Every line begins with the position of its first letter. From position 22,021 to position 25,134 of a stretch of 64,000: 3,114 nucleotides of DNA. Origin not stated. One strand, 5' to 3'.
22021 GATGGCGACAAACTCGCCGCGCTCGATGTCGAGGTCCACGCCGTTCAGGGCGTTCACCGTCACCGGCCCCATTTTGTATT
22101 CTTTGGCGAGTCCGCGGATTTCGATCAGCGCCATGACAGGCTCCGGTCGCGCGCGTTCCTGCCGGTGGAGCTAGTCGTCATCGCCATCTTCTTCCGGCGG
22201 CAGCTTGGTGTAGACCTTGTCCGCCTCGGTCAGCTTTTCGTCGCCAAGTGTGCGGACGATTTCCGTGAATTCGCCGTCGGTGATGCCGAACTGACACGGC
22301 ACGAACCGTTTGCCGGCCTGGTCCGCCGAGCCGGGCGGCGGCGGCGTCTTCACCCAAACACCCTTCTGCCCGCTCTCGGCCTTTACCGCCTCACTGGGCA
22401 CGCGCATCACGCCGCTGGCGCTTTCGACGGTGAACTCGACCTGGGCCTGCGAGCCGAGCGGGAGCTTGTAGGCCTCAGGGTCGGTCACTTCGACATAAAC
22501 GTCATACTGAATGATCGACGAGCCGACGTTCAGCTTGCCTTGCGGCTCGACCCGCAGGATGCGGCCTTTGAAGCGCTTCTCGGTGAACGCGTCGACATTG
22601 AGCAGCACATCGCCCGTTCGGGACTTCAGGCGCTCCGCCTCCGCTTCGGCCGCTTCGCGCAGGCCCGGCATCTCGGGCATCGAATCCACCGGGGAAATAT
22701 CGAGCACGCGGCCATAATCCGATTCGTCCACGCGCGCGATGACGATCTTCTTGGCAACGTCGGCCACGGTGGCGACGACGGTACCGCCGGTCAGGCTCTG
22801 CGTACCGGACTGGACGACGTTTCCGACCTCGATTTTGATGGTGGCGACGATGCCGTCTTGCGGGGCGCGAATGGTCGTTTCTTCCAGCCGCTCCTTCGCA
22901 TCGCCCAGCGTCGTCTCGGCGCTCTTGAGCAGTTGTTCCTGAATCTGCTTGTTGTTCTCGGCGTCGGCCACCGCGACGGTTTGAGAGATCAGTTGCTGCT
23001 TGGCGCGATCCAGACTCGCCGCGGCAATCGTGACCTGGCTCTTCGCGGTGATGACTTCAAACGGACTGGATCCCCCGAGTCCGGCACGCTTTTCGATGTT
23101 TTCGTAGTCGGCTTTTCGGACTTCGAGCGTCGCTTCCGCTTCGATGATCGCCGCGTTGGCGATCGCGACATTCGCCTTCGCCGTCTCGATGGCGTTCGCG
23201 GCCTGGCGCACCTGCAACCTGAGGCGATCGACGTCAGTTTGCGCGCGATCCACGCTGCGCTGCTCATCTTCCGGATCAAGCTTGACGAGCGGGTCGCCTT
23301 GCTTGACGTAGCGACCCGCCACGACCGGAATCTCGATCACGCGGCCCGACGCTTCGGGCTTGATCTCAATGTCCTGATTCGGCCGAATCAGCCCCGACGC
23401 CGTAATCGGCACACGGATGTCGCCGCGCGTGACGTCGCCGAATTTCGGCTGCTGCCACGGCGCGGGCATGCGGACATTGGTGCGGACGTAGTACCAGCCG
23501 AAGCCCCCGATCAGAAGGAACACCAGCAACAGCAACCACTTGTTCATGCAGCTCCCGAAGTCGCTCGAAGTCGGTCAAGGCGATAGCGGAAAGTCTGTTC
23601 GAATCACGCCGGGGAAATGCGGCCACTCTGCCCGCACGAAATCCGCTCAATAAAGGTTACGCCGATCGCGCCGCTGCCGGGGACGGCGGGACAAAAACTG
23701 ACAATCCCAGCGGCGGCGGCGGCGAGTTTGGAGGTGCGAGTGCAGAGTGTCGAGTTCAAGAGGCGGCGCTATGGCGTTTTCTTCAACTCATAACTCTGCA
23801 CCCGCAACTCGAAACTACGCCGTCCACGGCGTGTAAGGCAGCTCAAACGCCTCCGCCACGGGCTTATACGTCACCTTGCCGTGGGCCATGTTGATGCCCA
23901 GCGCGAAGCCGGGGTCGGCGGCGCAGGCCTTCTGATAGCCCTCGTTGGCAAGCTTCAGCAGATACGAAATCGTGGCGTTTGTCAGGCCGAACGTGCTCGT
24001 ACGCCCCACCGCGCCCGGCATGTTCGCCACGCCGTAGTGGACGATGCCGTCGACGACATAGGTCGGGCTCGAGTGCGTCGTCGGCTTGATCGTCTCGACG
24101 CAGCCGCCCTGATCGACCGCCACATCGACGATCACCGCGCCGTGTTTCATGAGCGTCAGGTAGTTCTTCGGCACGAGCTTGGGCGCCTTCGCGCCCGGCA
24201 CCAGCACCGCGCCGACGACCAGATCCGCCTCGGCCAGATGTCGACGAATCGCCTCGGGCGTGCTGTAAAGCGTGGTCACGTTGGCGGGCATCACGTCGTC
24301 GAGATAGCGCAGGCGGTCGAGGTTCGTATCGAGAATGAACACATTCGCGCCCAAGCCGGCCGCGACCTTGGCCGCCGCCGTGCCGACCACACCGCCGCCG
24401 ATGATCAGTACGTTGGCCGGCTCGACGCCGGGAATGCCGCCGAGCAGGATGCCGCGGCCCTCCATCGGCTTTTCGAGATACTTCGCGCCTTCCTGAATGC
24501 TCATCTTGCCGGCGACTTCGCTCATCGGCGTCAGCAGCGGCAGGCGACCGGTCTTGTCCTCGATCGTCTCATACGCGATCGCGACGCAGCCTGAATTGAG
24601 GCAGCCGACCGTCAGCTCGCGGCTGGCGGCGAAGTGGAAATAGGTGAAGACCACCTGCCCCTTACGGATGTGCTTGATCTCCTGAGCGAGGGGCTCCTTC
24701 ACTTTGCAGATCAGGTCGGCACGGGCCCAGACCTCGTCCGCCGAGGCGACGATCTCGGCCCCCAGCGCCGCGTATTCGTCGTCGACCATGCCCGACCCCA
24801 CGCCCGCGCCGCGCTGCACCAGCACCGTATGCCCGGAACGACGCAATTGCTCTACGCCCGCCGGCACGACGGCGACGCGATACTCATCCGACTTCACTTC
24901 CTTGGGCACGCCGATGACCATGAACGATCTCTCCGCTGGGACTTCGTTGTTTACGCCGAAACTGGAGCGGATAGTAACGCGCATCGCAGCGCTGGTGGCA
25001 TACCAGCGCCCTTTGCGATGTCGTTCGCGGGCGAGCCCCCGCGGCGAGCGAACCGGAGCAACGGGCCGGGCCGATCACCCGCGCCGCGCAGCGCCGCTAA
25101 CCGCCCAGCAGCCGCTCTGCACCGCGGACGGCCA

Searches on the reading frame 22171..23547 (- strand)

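Call 26: search_protein_families(library=ncbifam, proteins=[window:22171-23547:-], max_evalue=0.00001)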
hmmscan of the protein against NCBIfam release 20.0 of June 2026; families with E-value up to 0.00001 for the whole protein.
window:22171-23547:- (458 aa): 13 families
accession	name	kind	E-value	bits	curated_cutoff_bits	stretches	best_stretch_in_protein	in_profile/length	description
TIGR01730.1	RND_mfp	subfamily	7.6e-32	110.5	94.9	2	167-399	75-271/322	efflux RND transporter periplasmic adaptor subunit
TIGR00998.1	8a0101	subfamily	8.4e-24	84.1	390.8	1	59-252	42-233/334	EmrA/EmrK family multidrug efflux transporter periplasmic adaptor subunit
NF007785.0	PRK10476.1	equivalog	1.9e-22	79.6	376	1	46-248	36-233/347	multidrug transporter subunit MdtN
NF011715.0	PRK15136.1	equivalog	5.8e-16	58.1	563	1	59-251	61-243/390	multidrug efflux MFS transporter periplasmic adaptor subunit EmrA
TIGR01843.1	type_I_hlyD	subfamily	4.3e-14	52.3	208.65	1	46-129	29-113/422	HlyD family type I secretion periplasmic adaptor subunit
NF008606.0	PRK11578.1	equivalog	5.9e-14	52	342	1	3-185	10-180/371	macrolide transporter subunit MacA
NF002939.0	PRK03598.1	equivalog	2.7e-13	49.8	393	1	65-252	50-233/332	secretion protein HlyD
TIGR02971.1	heterocyst_DevB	subfamily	1.5e-09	37.7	129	1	48-281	1-254/327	ABC exporter membrane fusion protein, DevB family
TIGR00999.1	8a0102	subfamily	6.5e-09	35.3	319.3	0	323-402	157-232/271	CzcB/NccB family metal efflux transporter periplasmic adaptor subunit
NF045904.1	RND-peri-MexE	equivalog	4e-08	32.5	714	0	57-123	61-127/390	multidrug efflux RND transporter periplasmic adaptor subunit MexE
NF007850.1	PRK10559.1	equivalog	1.2e-07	31.2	400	0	185-252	110-176/303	p-hydroxybenzoic acid efflux pump subunit AaeA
NF008589.1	PRK11556.1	equivalog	4e-07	29.3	391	0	168-282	132-246/392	MdtA/MuxA family multidrug efflux RND transporter periplasmic adaptor subunit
TIGR03794.1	NHLM_micro_HlyD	equivalog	6.6e-07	28.6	156.2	0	59-97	253-291/421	NHLP bacteriocin system secretion protein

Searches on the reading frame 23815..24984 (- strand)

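Call 32: search_protein_families(library=ncbifam, proteins=[window:23815-24984:-], max_evalue=1e-8)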
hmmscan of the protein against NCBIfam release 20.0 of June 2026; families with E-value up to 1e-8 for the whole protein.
window:23815-24984:- (389 aa): 3 families
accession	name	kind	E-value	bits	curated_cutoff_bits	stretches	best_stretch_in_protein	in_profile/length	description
TIGR00518.1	alaDH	equivalog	2.2e-152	507.3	391.85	1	22-386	1-364/370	alanine dehydrogenase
NF006942.0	PRK09424.1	equivalog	2.6e-47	161.7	383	2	22-221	1-197/510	Re/Si-specific NAD(P)(+) transhydrogenase subunit alpha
TIGR00561.1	pntA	equivalog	1.6e-37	129.4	444.4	2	24-221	2-196/511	Re/Si-specific NAD(P)(+) transhydrogenase subunit alpha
